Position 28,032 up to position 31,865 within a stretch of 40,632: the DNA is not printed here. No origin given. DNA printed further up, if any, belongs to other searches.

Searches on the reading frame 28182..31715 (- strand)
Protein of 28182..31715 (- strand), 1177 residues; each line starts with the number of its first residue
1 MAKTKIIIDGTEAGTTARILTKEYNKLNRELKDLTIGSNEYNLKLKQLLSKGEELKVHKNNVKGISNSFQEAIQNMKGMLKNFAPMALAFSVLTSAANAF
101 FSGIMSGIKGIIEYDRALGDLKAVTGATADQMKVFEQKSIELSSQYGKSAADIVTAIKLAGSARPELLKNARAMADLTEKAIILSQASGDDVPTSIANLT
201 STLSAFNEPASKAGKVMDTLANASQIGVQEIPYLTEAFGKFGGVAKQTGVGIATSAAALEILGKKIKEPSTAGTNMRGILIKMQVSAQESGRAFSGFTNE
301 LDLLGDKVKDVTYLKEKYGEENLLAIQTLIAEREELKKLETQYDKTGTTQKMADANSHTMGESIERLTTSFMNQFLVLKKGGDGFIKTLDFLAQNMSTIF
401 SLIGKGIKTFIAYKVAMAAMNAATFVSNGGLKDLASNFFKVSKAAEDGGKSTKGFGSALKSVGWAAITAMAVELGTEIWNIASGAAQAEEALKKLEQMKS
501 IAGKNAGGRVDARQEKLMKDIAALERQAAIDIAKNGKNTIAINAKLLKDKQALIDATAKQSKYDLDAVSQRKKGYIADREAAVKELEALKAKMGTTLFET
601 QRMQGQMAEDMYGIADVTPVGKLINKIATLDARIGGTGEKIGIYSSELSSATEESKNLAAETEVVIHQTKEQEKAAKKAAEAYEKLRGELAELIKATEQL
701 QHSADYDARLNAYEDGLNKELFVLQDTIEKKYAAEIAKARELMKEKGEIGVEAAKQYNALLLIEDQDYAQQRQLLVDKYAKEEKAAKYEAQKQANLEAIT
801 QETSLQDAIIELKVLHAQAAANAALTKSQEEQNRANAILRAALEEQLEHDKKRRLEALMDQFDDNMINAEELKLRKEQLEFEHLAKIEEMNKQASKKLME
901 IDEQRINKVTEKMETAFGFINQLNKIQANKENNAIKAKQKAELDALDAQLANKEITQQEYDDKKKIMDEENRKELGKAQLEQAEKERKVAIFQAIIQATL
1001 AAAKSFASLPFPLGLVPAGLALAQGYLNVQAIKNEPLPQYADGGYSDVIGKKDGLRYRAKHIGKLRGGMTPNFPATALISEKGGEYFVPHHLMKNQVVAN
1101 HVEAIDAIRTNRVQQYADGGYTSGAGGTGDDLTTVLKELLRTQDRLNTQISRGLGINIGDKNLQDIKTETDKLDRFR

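Call 27: search_protein_families(library=pfam, proteins=[window:28182-31715:-], max_evalue=0.01)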
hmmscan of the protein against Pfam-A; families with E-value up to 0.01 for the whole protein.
window:28182-31715:- (1177 aa): 1 family
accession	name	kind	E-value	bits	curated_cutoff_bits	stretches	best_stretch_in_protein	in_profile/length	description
PF10145.14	PhageMin_Tail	-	2.3e-20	73.7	33.2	1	137-345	2-192/201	Phage-related minor tail protein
